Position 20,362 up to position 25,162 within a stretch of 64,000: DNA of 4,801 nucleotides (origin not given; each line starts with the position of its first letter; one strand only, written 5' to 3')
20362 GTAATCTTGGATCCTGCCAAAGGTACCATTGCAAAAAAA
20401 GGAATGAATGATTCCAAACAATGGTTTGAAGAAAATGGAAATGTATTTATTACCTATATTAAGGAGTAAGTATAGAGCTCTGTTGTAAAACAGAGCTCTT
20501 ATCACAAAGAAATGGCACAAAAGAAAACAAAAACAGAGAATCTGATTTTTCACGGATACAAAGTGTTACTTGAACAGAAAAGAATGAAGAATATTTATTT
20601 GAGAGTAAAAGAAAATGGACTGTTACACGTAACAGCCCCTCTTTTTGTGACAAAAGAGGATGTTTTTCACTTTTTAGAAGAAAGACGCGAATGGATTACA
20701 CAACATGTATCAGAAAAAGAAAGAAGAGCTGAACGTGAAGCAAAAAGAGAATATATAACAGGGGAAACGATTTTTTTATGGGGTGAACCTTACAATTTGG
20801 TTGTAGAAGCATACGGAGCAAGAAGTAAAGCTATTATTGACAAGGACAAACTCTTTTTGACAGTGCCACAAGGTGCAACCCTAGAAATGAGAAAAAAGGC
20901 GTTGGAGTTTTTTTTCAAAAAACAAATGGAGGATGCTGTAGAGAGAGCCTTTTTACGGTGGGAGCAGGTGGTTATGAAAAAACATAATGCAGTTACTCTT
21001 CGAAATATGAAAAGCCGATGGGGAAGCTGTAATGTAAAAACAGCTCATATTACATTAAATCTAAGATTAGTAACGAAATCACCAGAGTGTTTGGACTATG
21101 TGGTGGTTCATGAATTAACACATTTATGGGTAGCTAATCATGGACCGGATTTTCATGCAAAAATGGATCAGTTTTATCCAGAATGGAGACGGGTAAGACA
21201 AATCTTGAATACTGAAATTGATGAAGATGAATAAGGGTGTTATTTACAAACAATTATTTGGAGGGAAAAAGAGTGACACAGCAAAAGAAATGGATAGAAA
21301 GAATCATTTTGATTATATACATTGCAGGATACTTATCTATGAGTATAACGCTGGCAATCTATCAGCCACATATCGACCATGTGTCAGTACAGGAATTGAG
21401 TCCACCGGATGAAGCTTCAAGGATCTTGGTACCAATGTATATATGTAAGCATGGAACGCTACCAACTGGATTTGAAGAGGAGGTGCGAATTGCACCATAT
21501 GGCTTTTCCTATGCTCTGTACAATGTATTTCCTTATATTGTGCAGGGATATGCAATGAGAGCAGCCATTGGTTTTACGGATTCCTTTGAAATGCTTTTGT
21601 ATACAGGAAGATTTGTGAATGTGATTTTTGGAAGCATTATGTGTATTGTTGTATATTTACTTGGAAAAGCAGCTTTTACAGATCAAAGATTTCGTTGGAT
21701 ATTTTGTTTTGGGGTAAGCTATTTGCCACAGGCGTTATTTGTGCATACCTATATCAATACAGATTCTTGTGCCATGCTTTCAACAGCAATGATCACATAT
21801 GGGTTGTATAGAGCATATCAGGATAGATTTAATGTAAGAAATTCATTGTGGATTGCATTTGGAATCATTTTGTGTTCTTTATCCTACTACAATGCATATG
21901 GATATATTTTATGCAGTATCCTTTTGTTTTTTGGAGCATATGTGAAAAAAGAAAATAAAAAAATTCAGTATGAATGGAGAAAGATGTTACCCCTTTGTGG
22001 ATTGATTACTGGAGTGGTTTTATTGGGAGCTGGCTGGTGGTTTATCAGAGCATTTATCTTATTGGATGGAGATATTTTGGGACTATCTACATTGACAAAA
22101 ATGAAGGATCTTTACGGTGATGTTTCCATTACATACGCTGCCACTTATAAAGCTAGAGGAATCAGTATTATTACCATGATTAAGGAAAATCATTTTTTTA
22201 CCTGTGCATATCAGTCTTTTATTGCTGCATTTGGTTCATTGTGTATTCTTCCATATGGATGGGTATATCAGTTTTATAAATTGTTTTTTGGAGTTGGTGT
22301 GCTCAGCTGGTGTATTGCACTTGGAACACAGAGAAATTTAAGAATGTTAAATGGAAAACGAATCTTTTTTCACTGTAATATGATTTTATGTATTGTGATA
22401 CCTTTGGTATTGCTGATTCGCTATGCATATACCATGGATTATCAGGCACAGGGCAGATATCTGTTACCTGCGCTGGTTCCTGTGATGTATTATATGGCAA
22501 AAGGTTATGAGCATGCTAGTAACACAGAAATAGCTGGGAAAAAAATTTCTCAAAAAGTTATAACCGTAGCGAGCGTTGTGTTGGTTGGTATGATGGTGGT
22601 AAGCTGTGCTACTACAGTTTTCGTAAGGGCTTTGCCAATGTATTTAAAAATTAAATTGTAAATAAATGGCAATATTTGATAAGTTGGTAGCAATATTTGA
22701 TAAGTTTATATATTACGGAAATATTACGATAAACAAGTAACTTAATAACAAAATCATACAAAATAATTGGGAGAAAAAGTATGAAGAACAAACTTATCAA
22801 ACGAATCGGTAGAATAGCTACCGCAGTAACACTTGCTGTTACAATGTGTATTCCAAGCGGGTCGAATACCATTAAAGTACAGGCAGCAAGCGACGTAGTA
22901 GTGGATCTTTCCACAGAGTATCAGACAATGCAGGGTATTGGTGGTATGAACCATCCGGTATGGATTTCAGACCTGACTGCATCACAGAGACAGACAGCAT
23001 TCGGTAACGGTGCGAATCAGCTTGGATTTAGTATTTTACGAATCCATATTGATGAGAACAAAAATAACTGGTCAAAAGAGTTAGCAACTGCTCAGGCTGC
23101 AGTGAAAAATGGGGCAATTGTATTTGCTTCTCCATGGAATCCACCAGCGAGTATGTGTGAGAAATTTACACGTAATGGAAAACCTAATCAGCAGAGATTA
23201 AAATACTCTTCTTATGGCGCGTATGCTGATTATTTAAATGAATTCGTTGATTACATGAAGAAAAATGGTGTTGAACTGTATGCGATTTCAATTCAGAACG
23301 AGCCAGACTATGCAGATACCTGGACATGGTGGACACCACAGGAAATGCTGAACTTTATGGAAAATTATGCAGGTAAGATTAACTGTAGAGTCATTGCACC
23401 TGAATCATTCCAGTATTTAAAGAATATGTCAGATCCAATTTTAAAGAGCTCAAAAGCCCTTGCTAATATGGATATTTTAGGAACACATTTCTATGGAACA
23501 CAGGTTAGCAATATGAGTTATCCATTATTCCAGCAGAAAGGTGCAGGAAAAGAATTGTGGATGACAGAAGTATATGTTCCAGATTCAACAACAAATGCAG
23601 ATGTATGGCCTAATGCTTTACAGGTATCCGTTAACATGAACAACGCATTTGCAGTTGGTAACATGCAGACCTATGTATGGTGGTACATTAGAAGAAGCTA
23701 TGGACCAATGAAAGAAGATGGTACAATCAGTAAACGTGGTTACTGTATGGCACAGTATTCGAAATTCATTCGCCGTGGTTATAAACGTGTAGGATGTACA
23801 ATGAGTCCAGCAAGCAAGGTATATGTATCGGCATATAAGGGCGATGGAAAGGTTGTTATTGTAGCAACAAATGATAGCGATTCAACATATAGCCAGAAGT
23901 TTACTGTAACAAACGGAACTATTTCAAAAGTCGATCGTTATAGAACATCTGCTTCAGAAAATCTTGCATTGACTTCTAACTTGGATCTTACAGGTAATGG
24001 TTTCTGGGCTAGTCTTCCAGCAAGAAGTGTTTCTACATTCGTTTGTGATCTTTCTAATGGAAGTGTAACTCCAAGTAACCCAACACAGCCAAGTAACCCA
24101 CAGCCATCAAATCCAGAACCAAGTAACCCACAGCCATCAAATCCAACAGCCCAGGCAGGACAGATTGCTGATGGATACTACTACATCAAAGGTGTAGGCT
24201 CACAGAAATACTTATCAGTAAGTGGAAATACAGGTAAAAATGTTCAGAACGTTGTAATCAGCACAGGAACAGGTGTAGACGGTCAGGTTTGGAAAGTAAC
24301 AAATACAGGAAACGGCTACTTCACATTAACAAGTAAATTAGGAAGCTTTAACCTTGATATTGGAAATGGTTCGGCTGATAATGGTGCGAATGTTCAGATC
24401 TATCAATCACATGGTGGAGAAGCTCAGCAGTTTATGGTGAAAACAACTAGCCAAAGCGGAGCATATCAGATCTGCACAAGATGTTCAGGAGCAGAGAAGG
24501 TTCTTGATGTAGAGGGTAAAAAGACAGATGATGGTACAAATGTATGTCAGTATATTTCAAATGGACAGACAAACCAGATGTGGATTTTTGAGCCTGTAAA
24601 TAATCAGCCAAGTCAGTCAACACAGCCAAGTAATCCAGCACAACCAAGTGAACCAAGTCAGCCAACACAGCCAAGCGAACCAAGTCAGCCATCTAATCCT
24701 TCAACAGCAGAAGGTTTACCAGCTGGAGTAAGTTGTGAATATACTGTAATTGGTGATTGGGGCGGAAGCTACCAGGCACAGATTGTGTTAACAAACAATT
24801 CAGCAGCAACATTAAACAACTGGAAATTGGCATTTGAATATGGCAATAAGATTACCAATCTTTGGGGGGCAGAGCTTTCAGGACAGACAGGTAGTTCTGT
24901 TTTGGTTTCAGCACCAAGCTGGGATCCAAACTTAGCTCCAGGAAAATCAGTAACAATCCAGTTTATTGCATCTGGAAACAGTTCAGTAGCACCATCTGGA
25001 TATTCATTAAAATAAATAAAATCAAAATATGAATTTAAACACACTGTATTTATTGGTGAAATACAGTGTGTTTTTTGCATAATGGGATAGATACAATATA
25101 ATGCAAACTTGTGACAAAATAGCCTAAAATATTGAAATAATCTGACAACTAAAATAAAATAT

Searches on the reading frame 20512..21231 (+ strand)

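Call 92: search_protein_families(library=pfam, proteins=[window:20512-21231:+], max_evalue=0.00001)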
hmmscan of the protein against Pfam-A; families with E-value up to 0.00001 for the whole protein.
window:20512-21231:+ (240 aa): 2 families
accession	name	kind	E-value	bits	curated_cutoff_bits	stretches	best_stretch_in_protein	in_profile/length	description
PF01863.23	YgjP-like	-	3.7e-56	190.9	26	1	26-234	1-206/207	YgjP-like, metallopeptidase domain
PF10263.15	SprT-like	-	4.5e-09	36.6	25.6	1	146-221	4-95/108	SprT-like family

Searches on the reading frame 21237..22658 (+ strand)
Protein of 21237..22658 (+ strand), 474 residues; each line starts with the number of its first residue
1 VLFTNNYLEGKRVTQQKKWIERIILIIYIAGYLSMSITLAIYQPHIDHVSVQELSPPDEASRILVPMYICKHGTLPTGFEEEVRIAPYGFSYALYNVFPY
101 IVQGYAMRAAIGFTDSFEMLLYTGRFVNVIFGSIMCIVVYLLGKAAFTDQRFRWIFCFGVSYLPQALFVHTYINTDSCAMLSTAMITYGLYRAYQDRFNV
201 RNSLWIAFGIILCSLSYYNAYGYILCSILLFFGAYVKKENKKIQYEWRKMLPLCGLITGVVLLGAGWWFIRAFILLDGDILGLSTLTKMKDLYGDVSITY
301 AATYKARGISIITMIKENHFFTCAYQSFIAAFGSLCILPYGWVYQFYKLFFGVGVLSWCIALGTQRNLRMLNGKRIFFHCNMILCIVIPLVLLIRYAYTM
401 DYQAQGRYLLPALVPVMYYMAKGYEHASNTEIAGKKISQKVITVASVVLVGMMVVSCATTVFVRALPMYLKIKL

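Call 92: search_protein_families(library=pfam, proteins=[window:21237-22658:+], max_evalue=0.00001)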
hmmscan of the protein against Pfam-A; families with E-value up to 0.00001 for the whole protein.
window:21237-22658:+ (474 aa): 1 family
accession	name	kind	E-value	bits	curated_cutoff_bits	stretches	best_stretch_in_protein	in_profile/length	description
PF09913.15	DUF2142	-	3.2e-12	46.4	30.1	1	87-413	90-392/395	Predicted membrane protein (DUF2142)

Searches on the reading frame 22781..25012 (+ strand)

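Call 92: search_protein_families(library=pfam, proteins=[window:22781-25012:+], max_evalue=0.00001)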
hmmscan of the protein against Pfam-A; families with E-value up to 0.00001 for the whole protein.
window:22781-25012:+ (744 aa): 5 families
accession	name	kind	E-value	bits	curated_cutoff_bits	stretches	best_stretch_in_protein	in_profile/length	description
PF14200.12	RicinB_lectin_2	-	5.7e-32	110.7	25.6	3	462-541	10-89/89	Ricin-type beta-trefoil lectin domain-like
PF00553.25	CBM_2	-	7.2e-16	58.8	24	1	651-739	2-92/101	Cellulose binding domain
PF00652.28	Ricin_B_lectin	-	3.6e-11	43.8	29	1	466-601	2-126/126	Ricin-type beta-trefoil lectin domain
PF02055.22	Glyco_hydro_30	-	5.3e-06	26.1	23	1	32-176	15-159/348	Glycosyl hydrolase family 30 TIM-barrel domain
PF09478.16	CBM49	-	5.9e-06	26.9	23.4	0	664-729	19-78/80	Carbohydrate binding domain CBM49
